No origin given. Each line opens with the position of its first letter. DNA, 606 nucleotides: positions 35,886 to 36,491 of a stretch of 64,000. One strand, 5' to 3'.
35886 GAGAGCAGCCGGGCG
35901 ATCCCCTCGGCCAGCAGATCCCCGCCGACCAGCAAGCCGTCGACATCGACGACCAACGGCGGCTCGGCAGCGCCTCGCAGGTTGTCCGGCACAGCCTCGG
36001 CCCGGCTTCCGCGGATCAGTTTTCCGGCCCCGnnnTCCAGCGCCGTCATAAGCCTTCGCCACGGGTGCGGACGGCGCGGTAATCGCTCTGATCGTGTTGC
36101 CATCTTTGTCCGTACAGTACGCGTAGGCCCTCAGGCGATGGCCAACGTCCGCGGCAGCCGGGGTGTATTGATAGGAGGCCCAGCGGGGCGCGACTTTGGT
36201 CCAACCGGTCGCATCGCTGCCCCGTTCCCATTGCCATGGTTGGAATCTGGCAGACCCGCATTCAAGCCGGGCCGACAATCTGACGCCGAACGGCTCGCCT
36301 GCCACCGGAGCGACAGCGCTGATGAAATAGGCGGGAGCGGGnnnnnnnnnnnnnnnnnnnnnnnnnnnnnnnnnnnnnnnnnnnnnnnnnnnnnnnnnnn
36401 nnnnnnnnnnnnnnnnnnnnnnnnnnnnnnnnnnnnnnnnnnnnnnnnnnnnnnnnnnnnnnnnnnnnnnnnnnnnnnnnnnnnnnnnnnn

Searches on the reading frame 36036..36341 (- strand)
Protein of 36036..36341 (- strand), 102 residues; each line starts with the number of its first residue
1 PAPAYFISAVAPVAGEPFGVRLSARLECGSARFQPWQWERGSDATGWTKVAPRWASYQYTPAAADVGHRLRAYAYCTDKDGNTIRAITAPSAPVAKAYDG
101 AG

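Call 11: search_protein_families(library=pfam, proteins=[window:36036-36341:-], max_evalue=10)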
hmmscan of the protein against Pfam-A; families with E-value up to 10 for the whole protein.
seq(102 aa): 0 families

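Call 16: search_solved_structures(query=window:36036-36341:-, max_evalue=10, show_alignments=3)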
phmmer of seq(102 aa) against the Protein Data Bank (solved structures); distinct sequences matched with E-value up to 10: 4.
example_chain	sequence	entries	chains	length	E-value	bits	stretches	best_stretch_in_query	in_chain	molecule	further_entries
4maq_A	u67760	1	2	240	0.18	15.1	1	9-64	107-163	Putative fumarylpyruvate hydrolase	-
4z0v_A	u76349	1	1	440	0.23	14.8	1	14-83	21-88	2',5'-phosphodiesterase 12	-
7pr9_A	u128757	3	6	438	2.4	11.6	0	40-65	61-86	Glyco_hydro_44 domain-containing protein | Glycoside hydrolase family 44 domain-containing protein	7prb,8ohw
5bwi_A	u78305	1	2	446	2.5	11.5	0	40-65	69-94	Glycoside Hydrolase Family 79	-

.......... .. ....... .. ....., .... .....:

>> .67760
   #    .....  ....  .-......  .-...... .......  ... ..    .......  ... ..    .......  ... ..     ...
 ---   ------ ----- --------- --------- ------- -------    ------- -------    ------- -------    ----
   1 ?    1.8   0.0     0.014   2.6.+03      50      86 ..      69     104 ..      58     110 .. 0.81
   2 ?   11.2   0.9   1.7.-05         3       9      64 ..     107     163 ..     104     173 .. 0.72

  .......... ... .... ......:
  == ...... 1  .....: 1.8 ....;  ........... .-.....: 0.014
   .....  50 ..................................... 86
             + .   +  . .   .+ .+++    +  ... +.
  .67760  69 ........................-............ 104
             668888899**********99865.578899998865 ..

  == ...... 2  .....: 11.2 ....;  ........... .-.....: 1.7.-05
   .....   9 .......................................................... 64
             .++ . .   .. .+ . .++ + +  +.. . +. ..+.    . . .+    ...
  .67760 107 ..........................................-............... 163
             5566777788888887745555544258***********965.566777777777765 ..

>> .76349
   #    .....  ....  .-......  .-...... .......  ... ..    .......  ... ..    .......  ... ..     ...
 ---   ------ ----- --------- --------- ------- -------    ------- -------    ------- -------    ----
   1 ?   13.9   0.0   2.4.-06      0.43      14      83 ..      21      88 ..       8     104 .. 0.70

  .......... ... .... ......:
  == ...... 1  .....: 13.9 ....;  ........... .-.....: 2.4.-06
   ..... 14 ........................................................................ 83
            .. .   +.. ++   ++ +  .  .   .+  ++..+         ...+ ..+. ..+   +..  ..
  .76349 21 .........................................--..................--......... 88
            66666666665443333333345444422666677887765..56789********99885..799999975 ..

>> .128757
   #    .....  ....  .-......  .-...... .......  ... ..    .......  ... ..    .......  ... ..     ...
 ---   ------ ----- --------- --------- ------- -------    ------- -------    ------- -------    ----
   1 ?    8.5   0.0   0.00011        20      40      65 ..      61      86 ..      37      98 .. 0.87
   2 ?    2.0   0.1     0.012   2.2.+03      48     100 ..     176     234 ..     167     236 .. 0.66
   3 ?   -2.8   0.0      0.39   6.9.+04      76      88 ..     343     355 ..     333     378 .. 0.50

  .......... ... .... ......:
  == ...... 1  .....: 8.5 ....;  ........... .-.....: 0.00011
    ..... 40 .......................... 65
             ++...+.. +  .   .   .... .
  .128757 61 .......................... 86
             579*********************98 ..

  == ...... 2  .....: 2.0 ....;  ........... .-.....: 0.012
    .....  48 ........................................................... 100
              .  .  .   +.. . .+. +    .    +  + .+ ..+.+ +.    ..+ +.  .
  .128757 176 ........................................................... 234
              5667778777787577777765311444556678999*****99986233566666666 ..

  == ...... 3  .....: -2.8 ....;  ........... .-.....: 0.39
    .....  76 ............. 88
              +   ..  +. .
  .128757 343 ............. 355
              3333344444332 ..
